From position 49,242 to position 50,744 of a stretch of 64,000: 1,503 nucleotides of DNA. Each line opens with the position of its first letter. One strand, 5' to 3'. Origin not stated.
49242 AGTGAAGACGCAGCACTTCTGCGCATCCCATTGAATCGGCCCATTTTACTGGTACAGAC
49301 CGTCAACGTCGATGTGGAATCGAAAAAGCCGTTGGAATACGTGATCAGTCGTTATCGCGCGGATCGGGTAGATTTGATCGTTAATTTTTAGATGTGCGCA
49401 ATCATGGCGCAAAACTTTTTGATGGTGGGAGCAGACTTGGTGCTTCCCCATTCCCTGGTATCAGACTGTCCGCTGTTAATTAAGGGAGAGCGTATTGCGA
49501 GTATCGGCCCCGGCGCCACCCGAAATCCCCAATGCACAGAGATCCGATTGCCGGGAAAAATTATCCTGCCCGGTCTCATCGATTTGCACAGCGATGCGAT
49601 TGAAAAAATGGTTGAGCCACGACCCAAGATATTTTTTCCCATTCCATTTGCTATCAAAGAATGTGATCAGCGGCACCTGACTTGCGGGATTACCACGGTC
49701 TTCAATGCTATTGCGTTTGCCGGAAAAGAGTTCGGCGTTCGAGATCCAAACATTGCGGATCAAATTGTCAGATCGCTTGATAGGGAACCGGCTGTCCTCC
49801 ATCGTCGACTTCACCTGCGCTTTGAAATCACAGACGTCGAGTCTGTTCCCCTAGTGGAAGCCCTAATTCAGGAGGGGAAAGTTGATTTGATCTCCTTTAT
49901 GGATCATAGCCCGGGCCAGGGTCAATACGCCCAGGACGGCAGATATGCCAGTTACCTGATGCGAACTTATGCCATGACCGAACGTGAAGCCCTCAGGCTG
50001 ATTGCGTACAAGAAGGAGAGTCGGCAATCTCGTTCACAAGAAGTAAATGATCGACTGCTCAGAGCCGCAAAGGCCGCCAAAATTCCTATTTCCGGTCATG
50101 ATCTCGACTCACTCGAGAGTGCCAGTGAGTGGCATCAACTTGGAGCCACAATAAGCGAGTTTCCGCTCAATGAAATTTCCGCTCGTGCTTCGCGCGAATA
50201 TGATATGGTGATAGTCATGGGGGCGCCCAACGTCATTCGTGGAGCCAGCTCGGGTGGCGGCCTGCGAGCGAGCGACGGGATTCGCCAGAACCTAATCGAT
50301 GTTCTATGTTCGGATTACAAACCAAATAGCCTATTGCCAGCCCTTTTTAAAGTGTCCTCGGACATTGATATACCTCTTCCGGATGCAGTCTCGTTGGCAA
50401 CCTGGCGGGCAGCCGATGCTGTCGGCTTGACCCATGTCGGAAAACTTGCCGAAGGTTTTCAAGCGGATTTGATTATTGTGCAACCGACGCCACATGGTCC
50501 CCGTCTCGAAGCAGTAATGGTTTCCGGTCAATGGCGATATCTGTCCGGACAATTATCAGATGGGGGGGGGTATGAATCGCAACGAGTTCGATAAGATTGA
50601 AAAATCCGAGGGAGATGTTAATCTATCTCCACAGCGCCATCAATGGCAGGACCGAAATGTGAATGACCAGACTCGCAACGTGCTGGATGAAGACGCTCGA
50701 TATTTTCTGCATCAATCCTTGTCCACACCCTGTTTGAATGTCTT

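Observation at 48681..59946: Orphan PhnF-like / PhnM-like / class-III aminotransferase module with amidohydrolase and methyltransferase, peppered by IS-B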

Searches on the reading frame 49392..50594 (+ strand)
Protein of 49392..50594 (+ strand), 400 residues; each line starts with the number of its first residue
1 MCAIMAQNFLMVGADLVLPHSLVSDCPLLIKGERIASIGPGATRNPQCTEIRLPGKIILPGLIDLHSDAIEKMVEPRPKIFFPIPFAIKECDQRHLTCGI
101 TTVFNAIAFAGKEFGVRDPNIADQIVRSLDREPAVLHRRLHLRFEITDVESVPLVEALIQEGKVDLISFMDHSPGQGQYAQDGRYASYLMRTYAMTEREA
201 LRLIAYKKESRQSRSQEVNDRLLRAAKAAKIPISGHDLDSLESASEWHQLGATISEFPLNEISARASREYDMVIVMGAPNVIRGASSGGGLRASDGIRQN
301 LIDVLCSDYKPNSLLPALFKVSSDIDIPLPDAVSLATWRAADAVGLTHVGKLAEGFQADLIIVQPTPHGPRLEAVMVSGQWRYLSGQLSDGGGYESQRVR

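Call 3: search_protein_families(library=ncbifam, proteins=[window:49392-50594:+])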
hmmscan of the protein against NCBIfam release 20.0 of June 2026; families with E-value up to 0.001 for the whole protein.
window:49392-50594:+ (400 aa): 34 families (the best 25 are shown)
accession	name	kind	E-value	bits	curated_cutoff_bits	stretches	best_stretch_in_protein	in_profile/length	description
NF011989.0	PRK15446.2-5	equivalog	4.1e-111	371.5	565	1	8-381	3-376/385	alpha-D-ribose 1-methylphosphonate 5-triphosphate diphosphatase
NF011990.0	PRK15446.2-6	subfamily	2e-104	349.4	233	1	10-382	4-382/390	alpha-D-ribose 1-methylphosphonate 5-triphosphate diphosphatase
TIGR02318.1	phosphono_phnM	equivalog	1.5e-99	333.5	390.55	1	13-380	4-373/376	phosphonate metabolism protein PhnM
NF011984.0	PRK15446.1-5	equivalog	5.5e-84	282.2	260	1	10-380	5-376/379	alpha-D-ribose 1-methylphosphonate 5-triphosphate diphosphatase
NF011987.0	PRK15446.2-3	subfamily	1.2e-80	271.2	253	1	10-388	13-389/395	alpha-D-ribose 1-methylphosphonate 5-triphosphate diphosphatase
NF011988.0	PRK15446.2-4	equivalog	3.3e-79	266.8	369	1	15-388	7-381/389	alpha-D-ribose 1-methylphosphonate 5-triphosphate diphosphatase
NF011986.0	PRK15446.2-2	equivalog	3.3e-76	256.7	465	1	8-383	2-378/406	alpha-D-ribose 1-methylphosphonate 5-triphosphate diphosphatase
NF011983.0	PRK15446.1-4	equivalog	1.7e-67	228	486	1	5-380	1-376/379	alpha-D-ribose 1-methylphosphonate 5-triphosphate diphosphatase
NF011981.0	PRK15446.1-2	equivalog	7.9e-66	222.3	375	1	15-379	7-374/378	alpha-D-ribose 1-methylphosphonate 5-triphosphate diphosphatase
NF011985.0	PRK15446.2-1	equivalog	4.7e-63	213.4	656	1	20-385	14-378/397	alpha-D-ribose 1-methylphosphonate 5-triphosphate diphosphatase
NF011982.0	PRK15446.1-3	equivalog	7.6e-54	183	684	1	30-369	21-363/377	alpha-D-ribose 1-methylphosphonate 5-triphosphate diphosphatase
NF006689.0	PRK09237.1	equivalog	2.4e-11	42.9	371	2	10-104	6-90/383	amidohydrolase/deacetylase family metallohydrolase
NF051886.1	XaaProDiPepCaul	equivalog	3.3e-09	36.3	500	1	22-116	15-115/398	Xaa-Pro dipeptidase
TIGR01224.1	hutI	equivalog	7.7e-09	34.8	298.15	1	27-69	5-49/377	imidazolonepropionase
TIGR03178.1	allantoinase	equivalog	1.8e-08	33.6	357.85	1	314-365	334-385/441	allantoinase AllB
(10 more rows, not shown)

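Call 4: search_protein_families(library=pfam, proteins=[window:49392-50594:+])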
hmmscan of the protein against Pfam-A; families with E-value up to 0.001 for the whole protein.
window:49392-50594:+ (400 aa): 2 families
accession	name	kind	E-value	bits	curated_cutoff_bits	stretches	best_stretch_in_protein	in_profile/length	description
PF01979.26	Amidohydro_1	-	9.2e-11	42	25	1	57-380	1-343/345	Amidohydrolase family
PF07969.17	Amidohydro_3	-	3.3e-07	30.6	29.7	1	324-364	404-445/472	Amidohydrolase family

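Call 10: find_homologous_proteins(query=window:49392-50594:+, max_evalue=1e-20)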
Query window:49392-50594:+ (400 aa): 816 proteins with E <= 1e-20 among 8000 candidates; the best 120 are listed.
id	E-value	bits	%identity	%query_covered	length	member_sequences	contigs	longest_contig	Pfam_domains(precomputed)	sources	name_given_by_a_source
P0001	1.0e-257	872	100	98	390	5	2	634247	PF07969.18,PF01979.27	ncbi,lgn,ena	-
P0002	3.7e-215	732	86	96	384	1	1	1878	PF07969.18,PF01979.27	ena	-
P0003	2.7e-146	505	59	96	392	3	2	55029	PF07969.18,PF01979.27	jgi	jgi:alpha-D-ribose 1-methylphosphonate 5-triphosphate diphosphatase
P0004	5.5e-112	392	50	96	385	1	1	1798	PF07969.18,PF01979.27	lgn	-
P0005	3.5e-102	360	48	95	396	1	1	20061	PF07969.18,PF01979.27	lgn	-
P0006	2.7e-84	301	43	90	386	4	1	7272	PF07969.18,PF01979.27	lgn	-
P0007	7.8e-83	296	43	93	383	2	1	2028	PF07969.18,PF01979.27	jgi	jgi:alpha-D-ribose 1-methylphosphonate 5-triphosphate diphosphatase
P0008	6.1e-82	294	43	83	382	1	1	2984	PF07969.18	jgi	jgi:alpha-D-ribose 1-methylphosphonate 5-triphosphate diphosphatase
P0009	3.8e-81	291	41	93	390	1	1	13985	PF07969.18,PF01979.27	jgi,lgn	-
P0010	6.0e-81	290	40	95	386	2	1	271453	PF07969.18,PF01979.27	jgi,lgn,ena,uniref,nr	uniref:Amidohydrolase n=1 Tax=Thermosporothrix sp. COM3 TaxID=2490863 RepID=A0A455SVG8_9CHLR|nr:amid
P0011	7.0e-81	290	42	93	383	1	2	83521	PF07969.18,PF01979.27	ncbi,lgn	-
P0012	1.5e-80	289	40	93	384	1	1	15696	PF07969.18,PF01979.27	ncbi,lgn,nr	ncbi:MAG: alpha-D-ribose 1-methylphosphonate 5-triphosphate diphosphatase [Betaproteobacteria bacter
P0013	4.1e-80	288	41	93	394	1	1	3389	PF07969.18,PF01979.27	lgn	-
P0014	1.2e-79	286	40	93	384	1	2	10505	PF07969.18,PF01979.27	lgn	-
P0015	1.2e-79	286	43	93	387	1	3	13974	PF07969.18,PF01979.27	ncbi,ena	-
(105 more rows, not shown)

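Call 11: find_encoding_contigs(protein=P0001, flank=10000, max_places=4)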
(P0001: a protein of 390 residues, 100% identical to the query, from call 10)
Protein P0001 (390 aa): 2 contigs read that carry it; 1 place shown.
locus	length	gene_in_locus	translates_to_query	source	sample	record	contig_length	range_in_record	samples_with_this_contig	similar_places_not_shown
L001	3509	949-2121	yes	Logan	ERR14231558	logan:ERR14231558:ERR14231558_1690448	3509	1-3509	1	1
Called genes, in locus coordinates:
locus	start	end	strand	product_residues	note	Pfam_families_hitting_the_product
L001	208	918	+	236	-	PF00392:GntR, PF07702:UTRA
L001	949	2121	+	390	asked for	PF01979:Amidohydro_1, PF07969:Amidohydro_3 (faint)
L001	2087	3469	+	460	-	PF00202:Aminotran_3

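Call 12: find_encoding_contigs(protein=P0003, flank=10000, max_places=4)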
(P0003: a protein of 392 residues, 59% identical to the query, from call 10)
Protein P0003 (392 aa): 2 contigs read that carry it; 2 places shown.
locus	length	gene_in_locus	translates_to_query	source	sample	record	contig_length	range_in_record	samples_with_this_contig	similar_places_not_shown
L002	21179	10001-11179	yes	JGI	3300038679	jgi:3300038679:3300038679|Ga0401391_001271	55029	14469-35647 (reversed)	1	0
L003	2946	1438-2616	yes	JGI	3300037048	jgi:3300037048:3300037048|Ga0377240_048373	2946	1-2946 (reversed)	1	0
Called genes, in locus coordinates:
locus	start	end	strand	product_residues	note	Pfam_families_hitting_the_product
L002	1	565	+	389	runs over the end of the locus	PF03462:PCRF, PF00472:RF-1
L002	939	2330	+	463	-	-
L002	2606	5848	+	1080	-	PF25596:CPSase_L_D1, PF02786:CPSase_L_D2, PF02787:CPSase_L_D3, PF25596:CPSase_L_D1, PF02786:CPSase_L_D2, PF02222:ATP-grasp (weak), PF15632:ATPgrasp_Ter (weak), PF02142:MGS, +1 more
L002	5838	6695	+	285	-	PF00551:Formyl_trans_N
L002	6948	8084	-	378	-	PF01676:Metalloenzyme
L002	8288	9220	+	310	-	PF00535:Glycos_transf_2, PF13641:Glyco_tranf_2_3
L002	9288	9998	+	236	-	PF00392:GntR, PF07702:UTRA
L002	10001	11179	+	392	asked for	PF07969:Amidohydro_3 (faint), PF01979:Amidohydro_1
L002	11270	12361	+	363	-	PF08240:ADH_N, PF16912:Glu_dehyd_C (weak), PF00107:ADH_zinc_N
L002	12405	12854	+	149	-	PF01116:F_bP_aldolase, PF00702:Hydrolase, PF13419:HAD_2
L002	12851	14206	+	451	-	PF07690:MFS_1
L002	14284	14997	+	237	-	PF00702:Hydrolase, PF13419:HAD_2, PF13242:Hydrolase_like (weak)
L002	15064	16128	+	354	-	-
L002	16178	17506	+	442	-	PF00923:TAL_FSA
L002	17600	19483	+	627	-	PF00149:Metallophos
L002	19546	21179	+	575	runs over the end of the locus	PF07969:Amidohydro_3, PF01979:Amidohydro_1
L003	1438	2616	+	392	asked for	PF07969:Amidohydro_3 (faint), PF01979:Amidohydro_1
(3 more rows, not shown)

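Call 13: find_encoding_contigs(protein=P0005, flank=10000, max_places=4)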
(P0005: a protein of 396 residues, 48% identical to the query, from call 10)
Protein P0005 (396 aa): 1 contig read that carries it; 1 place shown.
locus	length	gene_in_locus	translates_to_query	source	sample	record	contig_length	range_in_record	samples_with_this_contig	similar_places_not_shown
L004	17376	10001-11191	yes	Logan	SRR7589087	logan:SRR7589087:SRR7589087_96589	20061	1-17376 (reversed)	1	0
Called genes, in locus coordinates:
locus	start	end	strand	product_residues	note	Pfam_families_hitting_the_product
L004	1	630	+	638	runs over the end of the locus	PF16371:MetallophosN, PF00149:Metallophos, PF16370:MetallophosC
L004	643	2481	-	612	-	PF03372:Exo_endo_phos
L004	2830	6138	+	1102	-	PF13620:CarboxypepD_reg, PF13715:CarbopepD_reg_2, PF07715:Plug, PF00593:TonB_dep_Rec_b-barrel, PF14905:OMP_b-brl_3 (weak)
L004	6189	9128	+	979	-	PF00932:LTD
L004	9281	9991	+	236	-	PF00392:GntR, PF12802:MarR_2 (weak), PF07702:UTRA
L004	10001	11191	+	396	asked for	PF01979:Amidohydro_1, PF07969:Amidohydro_3 (weak)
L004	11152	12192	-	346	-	PF00528:BPD_transp_1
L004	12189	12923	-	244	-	PF00005:ABC_tran, PF13304:AAA_21 (faint)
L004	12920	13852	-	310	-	PF12974:Phosphonate-bd, PF09084:NMT1 (weak)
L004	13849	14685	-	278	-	PF00702:Hydrolase, PF13419:HAD_2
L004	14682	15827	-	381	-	PF08240:ADH_N, PF16912:Glu_dehyd_C (weak), PF00107:ADH_zinc_N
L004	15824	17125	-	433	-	PF16655:PhoD_N, PF09423:PhoD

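Call 20: find_encoding_contigs(protein=P0122, flank=10000, max_places=3)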
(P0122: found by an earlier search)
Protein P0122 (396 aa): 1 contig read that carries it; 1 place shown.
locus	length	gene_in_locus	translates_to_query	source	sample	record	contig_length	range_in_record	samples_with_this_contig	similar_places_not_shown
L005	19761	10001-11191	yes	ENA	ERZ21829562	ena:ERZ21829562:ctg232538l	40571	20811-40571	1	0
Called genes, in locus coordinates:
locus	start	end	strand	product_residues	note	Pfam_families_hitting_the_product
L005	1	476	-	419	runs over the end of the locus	PF01609:DDE_Tnp_1 (weak)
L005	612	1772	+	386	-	PF13701:DDE_Tnp_1_4, PF01609:DDE_Tnp_1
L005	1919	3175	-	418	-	PF13701:DDE_Tnp_1_4, PF01609:DDE_Tnp_1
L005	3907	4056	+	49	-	-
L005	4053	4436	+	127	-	-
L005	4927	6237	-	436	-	PF13701:DDE_Tnp_1_4, PF01609:DDE_Tnp_1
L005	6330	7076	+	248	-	PF13592:HTH_33, PF13358:DDE_3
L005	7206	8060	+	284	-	-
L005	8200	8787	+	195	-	PF00239:Resolvase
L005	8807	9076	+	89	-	-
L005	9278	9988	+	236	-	PF00392:GntR, PF07702:UTRA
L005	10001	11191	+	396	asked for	PF07969:Amidohydro_3 (faint), PF01979:Amidohydro_1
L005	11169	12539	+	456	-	PF00202:Aminotran_3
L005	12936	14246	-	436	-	PF13701:DDE_Tnp_1_4, PF01609:DDE_Tnp_1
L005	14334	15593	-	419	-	PF01609:DDE_Tnp_1 (weak)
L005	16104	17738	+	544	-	PF07969:Amidohydro_3, PF01979:Amidohydro_1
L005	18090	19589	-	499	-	-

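Call 21: find_encoding_contigs(protein=P0123, flank=10000, max_places=3)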
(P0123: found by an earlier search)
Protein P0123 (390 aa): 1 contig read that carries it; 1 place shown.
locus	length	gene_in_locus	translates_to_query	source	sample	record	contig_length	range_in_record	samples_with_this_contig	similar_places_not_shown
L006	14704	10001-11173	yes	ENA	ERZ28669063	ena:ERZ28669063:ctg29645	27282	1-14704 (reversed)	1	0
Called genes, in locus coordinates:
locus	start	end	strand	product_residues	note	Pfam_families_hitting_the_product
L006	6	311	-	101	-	PF13701:DDE_Tnp_1_4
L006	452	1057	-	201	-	-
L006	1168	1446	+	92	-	PF13358:DDE_3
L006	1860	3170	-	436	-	PF13701:DDE_Tnp_1_4, PF01609:DDE_Tnp_1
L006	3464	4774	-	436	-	PF13701:DDE_Tnp_1_4, PF01609:DDE_Tnp_1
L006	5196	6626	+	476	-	PF08706:D5_N, PF19263:DUF5906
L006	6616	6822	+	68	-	-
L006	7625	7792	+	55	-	-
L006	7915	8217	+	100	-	PF01527:HTH_Tnp_1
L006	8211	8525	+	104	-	PF13276:HTH_21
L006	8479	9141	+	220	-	PF00665:rve, PF13683:rve_3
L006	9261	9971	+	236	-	PF00392:GntR, PF07702:UTRA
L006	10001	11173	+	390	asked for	PF07969:Amidohydro_3 (faint), PF01979:Amidohydro_1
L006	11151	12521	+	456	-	PF00202:Aminotran_3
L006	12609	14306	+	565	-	PF07969:Amidohydro_3, PF01979:Amidohydro_1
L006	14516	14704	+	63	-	?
